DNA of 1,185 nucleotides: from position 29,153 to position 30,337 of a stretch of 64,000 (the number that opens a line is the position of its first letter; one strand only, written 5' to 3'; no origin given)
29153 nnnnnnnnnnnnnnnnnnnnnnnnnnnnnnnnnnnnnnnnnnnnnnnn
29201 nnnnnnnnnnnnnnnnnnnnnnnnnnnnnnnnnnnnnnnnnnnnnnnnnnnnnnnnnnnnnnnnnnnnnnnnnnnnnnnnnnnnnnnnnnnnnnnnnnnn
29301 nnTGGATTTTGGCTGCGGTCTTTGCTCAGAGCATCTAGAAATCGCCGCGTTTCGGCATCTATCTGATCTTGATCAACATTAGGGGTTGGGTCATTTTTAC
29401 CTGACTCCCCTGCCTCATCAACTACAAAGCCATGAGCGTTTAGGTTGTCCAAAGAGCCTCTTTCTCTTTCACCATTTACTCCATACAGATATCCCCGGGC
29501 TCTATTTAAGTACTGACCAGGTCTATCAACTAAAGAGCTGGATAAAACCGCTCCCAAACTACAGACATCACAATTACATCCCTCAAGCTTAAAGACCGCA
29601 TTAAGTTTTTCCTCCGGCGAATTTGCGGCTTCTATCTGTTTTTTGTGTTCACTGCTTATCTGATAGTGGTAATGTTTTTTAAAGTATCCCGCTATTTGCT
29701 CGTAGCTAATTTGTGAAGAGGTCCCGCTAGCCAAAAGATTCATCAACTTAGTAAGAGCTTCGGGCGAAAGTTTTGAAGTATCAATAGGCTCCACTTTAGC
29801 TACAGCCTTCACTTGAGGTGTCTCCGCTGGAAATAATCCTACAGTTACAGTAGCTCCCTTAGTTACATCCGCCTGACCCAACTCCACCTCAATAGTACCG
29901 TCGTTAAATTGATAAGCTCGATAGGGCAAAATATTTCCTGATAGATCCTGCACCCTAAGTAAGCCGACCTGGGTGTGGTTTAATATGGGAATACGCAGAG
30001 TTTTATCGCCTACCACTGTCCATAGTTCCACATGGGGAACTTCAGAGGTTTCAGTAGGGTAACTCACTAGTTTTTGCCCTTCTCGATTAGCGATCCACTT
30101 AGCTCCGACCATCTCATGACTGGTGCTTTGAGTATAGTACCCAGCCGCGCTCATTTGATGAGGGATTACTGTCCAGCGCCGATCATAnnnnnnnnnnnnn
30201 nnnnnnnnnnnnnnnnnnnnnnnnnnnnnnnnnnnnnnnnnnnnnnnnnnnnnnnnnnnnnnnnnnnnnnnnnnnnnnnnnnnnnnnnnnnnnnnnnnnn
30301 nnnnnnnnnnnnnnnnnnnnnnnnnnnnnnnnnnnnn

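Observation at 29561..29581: Invariant GCNC[DE]xC cysteine cluster shared by the two giant paralogs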

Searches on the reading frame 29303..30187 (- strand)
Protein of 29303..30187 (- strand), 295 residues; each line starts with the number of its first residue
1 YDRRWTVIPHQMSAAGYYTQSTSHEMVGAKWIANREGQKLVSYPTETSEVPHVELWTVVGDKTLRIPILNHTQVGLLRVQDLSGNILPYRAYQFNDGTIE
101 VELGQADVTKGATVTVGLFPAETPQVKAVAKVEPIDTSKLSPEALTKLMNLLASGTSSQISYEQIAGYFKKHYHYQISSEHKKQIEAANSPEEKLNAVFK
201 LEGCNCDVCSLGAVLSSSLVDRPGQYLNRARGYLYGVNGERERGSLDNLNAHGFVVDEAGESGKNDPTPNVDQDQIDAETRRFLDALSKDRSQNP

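Call 44: predict_structure(alignment_id=A4)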
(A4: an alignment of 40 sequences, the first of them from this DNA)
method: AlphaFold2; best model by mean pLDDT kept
length: 295 residues; sequences in the alignment: 40
mean_pLDDT: 93.3   pTM: 0.91
mean pLDDT of the five models: 93.3, 92.7, 92.6, 92.2, 91.0
residues with pLDDT >= 90: 254; 70-90: 28; 50-70: 11; < 50: 2
segments of 3 or more residues with pLDDT < 50: none
pLDDT, mean of each block of 10 residues (from residue 1): 84 97 96 96 96 96 96 98 95 98 80 97 98 98 97 79 95 95 96 98 97 97 95 86 84 97 94 95 89 65
secondary structure, 60 per line:
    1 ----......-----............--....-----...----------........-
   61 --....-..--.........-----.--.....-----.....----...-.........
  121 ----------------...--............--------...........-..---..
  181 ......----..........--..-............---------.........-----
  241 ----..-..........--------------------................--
elements in order: E5-10 E16-27 E30-33 E39-41 E52-59 E63-66 E72-80 E89-93 E99-103 E112-120 H142-153 H162-172 H179-186 H191-200 H206-217 E227-235 E251-257 H278-293

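Call 49: fold_search(model_id=the predicted structure, library=pdb)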
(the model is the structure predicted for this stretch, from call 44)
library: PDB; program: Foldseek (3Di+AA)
matches with E <= 10: 873; with E <= 0.001: 1
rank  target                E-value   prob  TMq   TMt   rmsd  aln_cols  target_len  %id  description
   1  6g49                  1.0e-04  1.00  0.51  0.52   8.5       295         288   12  Crystal structure of the periplasmic domain of TgpA from Pseudomonas aeruginosa (released 2019-04-10)
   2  3isr_C                1.6e-03  0.87  0.31  0.32  12.9       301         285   11  The Crystal Structure of a Putative Cysteine Protease from Cytophaga hutchinsonii to 1.9A (released 2009-09-08)
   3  3isr_B                2.5e-03  0.72  0.27  0.28  12.7       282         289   10  The Crystal Structure of a Putative Cysteine Protease from Cytophaga hutchinsonii to 1.9A (released 2009-09-08)
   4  3isr_A                3.2e-03  0.51  0.23  0.24  15.7       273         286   14  The Crystal Structure of a Putative Cysteine Protease from Cytophaga hutchinsonii to 1.9A (released 2009-09-08)
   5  9ki1_0                3.6e-02  0.02  0.07  0.05  28.6       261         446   13  Baseplate structure of Escherichia phage Mu (released 2025-02-12)
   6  4pee_D                4.8e-02  0.85  0.19  0.13   9.8        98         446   11  Crystal structure of a bacterial fucosidase with inhibitor 1-phenyl-4-[(2S,3S,4R,5S)-3,4-dihydroxy-5-methylpyrrolidin- (released 2014-07-09)
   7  1o7d_C                4.8e-02  0.57  0.15  0.25  11.2        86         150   17  The structure of the bovine lysosomal a-mannosidase suggests a novel mechanism for low pH activation (released 2003-03-20)
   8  2wvs_C                5.1e-02  0.92  0.19  0.13   7.9        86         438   10  Crystal structure of an alpha-L-fucosidase GH29 trapped covalent intermediate from Bacteroides thetaiotaomicron in com (released 2010-02-02)
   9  4pee_A                5.1e-02  0.87  0.19  0.13   9.3        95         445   10  Crystal structure of a bacterial fucosidase with inhibitor 1-phenyl-4-[(2S,3S,4R,5S)-3,4-dihydroxy-5-methylpyrrolidin- (released 2014-07-09)
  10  5hdr_C                6.0e-02  0.87  0.18  0.13   8.1        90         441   11  Crystal structure of a bacterial fucosidase with iminocyclitol (2S,3S,4R,5S)-3,4-dihydroxy-2-ethynyl-5-methylpyrrolidi (released 2016-02-03)
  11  4jfv_D                6.4e-02  0.91  0.19  0.13   7.9        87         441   10  Crystal structure of a bacterial fucosidase with iminosugar inhibitor (2S,3S,4R,5S)-2-[N-(methylferrocene)]aminoethyl- (released 2013-09-18)
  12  7tmr_B                6.4e-02  0.12  0.12  0.08  14.7       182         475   12  V-ATPase from Saccharomyces cerevisiae, State 1 (released 2022-04-13)
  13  2xsg_B                6.4e-02  0.06  0.09  0.04  19.6       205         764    9  Structure of the gh92 family glycosyl hydrolase ccman5 (released 2011-10-12)
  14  4jfw_D                6.8e-02  0.90  0.19  0.13   7.9        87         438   10  Crystal structure of a bacterial fucosidase with iminosugar inhibitor (2S,3S,4R,5S)-2-[N-(propylferrocene)]aminoethyl- (released 2013-09-18)
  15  2wvt_B                6.8e-02  0.90  0.19  0.13   7.9        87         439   10  Crystal structure of an alpha-L-fucosidase GH29 from Bacteroides thetaiotaomicron in complex with a novel iminosugar f (released 2010-02-02)
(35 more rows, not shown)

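Call 53: search_solved_structures(query=A4, max_evalue=10, show_alignments=5)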
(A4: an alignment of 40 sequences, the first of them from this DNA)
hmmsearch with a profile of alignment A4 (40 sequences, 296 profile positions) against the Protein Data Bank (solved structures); distinct sequences matched with E-value up to 10: 0.

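Call 78: fold_search(model_id=the predicted structure, library=viral)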
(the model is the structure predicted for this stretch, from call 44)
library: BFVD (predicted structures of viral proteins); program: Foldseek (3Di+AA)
matches with E <= 10: 956; with E <= 0.001: 0
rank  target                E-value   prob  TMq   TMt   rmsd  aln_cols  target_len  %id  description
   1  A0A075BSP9            2.4e-03  0.51  0.13  0.18  22.6       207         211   11  Uncharacterized protein [Microcystis phage MaMV-DC]
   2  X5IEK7                1.8e-02  0.15  0.11  0.15  14.6       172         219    9  Structural protein [Pseudomonas phage KPP25]
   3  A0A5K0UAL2            2.6e-02  0.23  0.14  0.19  10.8       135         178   12  Uncharacterized protein [Yasminevirus sp. GU-2018]
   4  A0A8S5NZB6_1          3.1e-02  0.30  0.16  0.07  15.0       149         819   12  Tail fiber protein [Ackermannviridae sp. ctClB2]
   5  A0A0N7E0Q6            3.3e-02  0.51  0.16  0.18  12.6       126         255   12  Uncharacterized protein [Lactococcus phage GE1]
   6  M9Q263                3.9e-02  0.87  0.18  0.37   8.9       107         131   13  (no name in the UniProt tables at hand)
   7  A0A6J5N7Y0            4.4e-02  0.33  0.19  0.07  19.4       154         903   12  Uncharacterized protein [uncultured Caudovirales phage]
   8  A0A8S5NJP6            5.6e-02  0.97  0.19  0.47   8.0        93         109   15  Uncharacterized protein [Siphoviridae sp. cttFh17]
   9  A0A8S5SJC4            5.6e-02  0.80  0.20  0.41  13.7       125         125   10  Uncharacterized protein [Siphoviridae sp. ctFIm6]
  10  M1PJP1                5.6e-02  0.05  0.11  0.11  23.2       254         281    6  (no name in the UniProt tables at hand)
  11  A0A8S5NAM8            5.9e-02  0.96  0.18  0.17   3.6        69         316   14  Tail collar fiber protein [Siphoviridae sp. ctuaf34]
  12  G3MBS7                5.9e-02  0.23  0.17  0.06  15.6       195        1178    7  Gp211 [Bacillus phage G]
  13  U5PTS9                5.9e-02  0.14  0.15  0.09  18.1       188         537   12  Tail fiber protein [Clavibacter phage CN1A]
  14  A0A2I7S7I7            5.9e-02  0.12  0.10  0.05  14.1       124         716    7  (no name in the UniProt tables at hand)
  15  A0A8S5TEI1            6.3e-02  0.30  0.16  0.22  18.3       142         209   13  Cellulase [Myoviridae sp. ct3pM2]
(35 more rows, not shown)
